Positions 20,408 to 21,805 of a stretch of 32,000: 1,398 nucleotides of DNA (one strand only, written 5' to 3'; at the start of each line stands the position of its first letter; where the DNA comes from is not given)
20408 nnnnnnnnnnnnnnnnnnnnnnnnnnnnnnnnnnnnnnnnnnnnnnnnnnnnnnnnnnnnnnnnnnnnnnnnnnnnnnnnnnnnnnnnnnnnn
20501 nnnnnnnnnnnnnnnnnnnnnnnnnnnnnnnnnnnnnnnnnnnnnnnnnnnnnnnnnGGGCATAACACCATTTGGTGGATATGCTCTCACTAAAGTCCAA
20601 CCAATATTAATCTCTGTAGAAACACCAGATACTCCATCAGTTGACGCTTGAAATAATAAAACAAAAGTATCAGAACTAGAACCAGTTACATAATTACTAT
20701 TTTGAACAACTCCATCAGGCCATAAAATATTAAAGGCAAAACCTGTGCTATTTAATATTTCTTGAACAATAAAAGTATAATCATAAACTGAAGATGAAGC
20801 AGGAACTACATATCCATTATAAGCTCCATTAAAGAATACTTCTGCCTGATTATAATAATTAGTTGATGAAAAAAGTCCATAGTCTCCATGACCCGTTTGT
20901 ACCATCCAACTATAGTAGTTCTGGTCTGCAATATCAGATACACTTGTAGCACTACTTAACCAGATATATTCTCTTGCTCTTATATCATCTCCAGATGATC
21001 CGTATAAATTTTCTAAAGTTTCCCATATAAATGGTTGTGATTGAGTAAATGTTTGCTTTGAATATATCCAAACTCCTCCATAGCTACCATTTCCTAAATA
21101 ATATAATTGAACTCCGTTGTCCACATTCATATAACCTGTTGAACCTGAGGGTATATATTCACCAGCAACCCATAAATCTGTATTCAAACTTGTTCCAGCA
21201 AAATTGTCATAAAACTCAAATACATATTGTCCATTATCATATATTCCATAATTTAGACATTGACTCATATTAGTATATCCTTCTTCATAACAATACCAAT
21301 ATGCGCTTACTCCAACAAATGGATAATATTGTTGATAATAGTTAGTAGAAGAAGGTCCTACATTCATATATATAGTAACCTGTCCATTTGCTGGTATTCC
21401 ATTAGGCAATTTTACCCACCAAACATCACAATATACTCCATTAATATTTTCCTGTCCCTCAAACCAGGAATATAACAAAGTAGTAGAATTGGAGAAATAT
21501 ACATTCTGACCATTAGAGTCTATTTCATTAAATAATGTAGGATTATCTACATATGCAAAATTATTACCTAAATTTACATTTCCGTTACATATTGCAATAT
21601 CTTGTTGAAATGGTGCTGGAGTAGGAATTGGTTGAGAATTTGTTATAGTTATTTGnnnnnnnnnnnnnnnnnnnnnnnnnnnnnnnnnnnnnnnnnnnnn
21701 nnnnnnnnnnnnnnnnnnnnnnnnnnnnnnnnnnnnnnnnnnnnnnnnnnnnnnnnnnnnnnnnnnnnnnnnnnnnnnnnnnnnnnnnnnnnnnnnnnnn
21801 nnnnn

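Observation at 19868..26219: Locus of two adjacent giant surface proteins (double lectin + beta-helix), related to a third gene at 6061-9435: candidate adhesion or host-interaction system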

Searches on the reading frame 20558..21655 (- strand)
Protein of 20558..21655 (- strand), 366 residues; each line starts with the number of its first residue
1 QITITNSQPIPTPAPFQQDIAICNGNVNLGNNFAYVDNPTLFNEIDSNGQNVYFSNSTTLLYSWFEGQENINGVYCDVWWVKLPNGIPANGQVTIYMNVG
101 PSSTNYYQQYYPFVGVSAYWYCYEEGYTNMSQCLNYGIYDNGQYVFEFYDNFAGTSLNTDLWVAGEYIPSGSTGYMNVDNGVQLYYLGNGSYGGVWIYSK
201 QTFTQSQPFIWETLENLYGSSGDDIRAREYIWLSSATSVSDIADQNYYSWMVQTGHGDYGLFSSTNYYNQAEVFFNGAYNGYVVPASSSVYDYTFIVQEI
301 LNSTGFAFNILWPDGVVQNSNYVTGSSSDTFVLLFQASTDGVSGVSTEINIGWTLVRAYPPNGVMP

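Call 94: search_dna_similar(query=window:20558-21655:-, collection=phages, mode=protein, max_evalue=0.001, max_rows=30)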
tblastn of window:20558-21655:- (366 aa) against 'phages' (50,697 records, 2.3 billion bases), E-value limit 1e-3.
Records with a match: 49; places in all: 49; records where one place covers at least 80% of the query: 10.
Best place of each record, by identity: <60% 49.
By first word of the organism name: Sulfolobus 24; Betalipothrixvirus 8; Acidianus 6; Sulfolobales 4; Saccharolobus 2; Stygiolobus 2; Metallosphaera 2; Los 1.
By host as written in the record: Sulfolobus islandicus 18; - 10; Sulfolobales 4; Saccharolobus solfataricus 2; Sulfolobus solfataricus P2 2; Acidianus brierleyi 2; Sulfolobus 2; Acidianus uzoniensis 2; and 5 more.
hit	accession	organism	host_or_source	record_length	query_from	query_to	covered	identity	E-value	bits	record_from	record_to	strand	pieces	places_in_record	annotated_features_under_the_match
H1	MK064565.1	Sulfolobales Beppu rod-shaped virus 1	Sulfolobales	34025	2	366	100%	32.1%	1e-21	102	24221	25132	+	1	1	hypothetical protein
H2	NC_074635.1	Sulfolobales Beppu rod-shaped virus 1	Sulfolobales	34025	2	366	100%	32.1%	1e-21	102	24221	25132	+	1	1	hypothetical protein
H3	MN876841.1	Saccharolobus solfataricus rod-shaped virus 1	Saccharolobus solfataricus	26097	2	366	100%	29.6%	3e-12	74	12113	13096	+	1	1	putative viral structural protein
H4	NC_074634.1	Saccharolobus solfataricus rod-shaped virus 1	Saccharolobus solfataricus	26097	2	366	100%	29.6%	3e-12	74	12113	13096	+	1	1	putative viral structural protein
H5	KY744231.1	Sulfolobus islandicus rod-shaped virus 4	Sulfolobus islandicus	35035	6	366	99%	29.7%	1e-17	90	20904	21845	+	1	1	hypothetical protein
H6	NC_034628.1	Sulfolobus islandicus rod-shaped virus 4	Sulfolobus islandicus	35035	6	366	99%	29.7%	1e-17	90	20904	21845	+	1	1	hypothetical protein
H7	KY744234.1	Sulfolobus islandicus rod-shaped virus 11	Sulfolobus islandicus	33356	2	366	100%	27.6%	3e-9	65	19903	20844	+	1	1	hypothetical protein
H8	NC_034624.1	Sulfolobus islandicus rod-shaped virus 11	Sulfolobus islandicus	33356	2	366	100%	27.6%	3e-9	65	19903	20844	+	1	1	hypothetical protein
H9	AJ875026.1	Acidianus rod-shaped virus 1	-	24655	2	366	100%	26.4%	2e-8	62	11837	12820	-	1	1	hypothetical protein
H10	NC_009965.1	Acidianus rod-shaped virus 1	Acidianus sp. Acii26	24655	2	366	100%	26.4%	2e-8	62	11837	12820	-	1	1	hypothetical protein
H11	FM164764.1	Stygiolobus rod-shaped virus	-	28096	2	237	64%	32.1%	3e-9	65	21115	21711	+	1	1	hypothetical protein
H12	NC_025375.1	Stygiolobus rod-shaped virus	-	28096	2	237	64%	32.1%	3e-9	65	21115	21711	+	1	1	hypothetical protein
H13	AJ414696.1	Sulfolobus islandicus rod-shaped virus 1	Sulfolobus islandicus KVEM10H3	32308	2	224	61%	32.5%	1e-8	63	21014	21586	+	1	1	hypothetical protein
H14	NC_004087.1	Sulfolobus islandicus rod-shaped virus 1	Sulfolobus islandicus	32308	2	224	61%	32.5%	1e-8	63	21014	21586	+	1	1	DUF2341 domain-containing protein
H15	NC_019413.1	Sulfolobales Mexican rudivirus 1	hot springs at Los Azufres National Park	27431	2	225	61%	31.0%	8e-10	66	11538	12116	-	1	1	structural protein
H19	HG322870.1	Sulfolobus monocaudavirus SMV1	Sulfolobus solfataricus P2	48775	2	200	54%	31.1%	3e-6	55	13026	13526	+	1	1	conserved archaeal viral protein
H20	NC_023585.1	Sulfolobus monocaudavirus SMV1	Sulfolobus solfataricus P2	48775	2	200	54%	31.1%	3e-6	55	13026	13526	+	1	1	conserved archaeal viral protein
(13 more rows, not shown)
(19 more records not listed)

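Call 95: get_annotated_region(hit=H14, flank=4000)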
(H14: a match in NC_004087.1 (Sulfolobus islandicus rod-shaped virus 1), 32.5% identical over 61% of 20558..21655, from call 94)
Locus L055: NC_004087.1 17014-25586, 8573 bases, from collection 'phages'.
description: Sulfolobus islandicus rod-shaped virus 1, complete genome.
organism: Sulfolobus islandicus rod-shaped virus 1 (NCBI taxid 157898)
taxonomy: Viruses; Adnaviria; Zilligvirae; Taleaviricota; Tokiviricetes; Ligamenvirales; Rudiviridae; Icerudivirus; Icerudivirus SIRV1
host: Sulfolobus islandicus; source: -; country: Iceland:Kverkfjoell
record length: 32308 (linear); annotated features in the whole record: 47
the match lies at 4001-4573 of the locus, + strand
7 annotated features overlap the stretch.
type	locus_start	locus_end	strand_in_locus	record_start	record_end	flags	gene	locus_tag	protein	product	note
CDS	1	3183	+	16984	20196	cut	-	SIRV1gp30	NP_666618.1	putative minor structural protein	ORF1070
CDS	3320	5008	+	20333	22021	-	-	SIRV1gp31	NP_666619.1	DUF2341 domain-containing protein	ORF562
CDS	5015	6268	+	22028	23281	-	-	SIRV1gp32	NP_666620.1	hypothetical protein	hypothetical protein of the Rudiviridae, a family of dsDNA viruses that infect Archaea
CDS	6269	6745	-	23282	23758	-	-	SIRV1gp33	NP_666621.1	SAM-dependent methyltransferase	ORF158b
CDS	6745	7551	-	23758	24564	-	-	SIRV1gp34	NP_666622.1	hypothetical protein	ORF268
CDS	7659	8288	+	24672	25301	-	-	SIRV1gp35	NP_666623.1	hypothetical protein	hypothetical protein of the Rudiviridae, a family of dsDNA viruses that infect Archaea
CDS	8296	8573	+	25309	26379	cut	-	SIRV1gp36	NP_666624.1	glycosyltransferase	ORF356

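Call 96: get_annotated_region(hit=H3, flank=4000)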
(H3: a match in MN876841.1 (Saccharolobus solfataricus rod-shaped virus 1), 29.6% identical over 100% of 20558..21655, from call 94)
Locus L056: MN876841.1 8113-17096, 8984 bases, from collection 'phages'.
description: Saccharolobus solfataricus rod-shaped virus 1 isolate 149, complete genome.
organism: Saccharolobus solfataricus rod-shaped virus 1 (NCBI taxid 2730619)
taxonomy: Viruses; Adnaviria; Zilligvirae; Taleaviricota; Tokiviricetes; Ligamenvirales; Rudiviridae; Hoswirudivirus; Hoswirudivirus SSRV1
host: Saccharolobus solfataricus; source: acidic hot spring; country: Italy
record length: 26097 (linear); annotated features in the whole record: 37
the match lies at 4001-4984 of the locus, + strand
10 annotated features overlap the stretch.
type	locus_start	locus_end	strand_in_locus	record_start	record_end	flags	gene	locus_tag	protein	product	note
CDS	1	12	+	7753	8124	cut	-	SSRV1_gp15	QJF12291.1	hypothetical protein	ORF15-123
CDS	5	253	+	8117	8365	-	-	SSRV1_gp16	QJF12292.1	hypothetical protein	ORF16-82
CDS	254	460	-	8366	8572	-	-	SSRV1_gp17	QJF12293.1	hypothetical protein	ORF17-68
CDS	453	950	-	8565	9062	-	-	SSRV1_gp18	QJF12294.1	putative acetyltransferase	ORF18-165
CDS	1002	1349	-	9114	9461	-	-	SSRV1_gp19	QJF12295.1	putative Holliday junction resolvase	ORF19-115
CDS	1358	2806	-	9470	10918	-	-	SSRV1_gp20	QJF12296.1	hypothetical protein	ORF20-482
CDS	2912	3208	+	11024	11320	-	-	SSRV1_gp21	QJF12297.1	putative pyramid forming protein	ORF21-98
CDS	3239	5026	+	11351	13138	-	-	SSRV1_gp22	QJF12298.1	putative viral structural protein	ORF22-595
CDS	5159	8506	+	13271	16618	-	-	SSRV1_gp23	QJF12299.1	putative minor structural protein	ORF23-1115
CDS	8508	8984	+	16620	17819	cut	-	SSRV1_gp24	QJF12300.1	hypothetical protein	ORF24-399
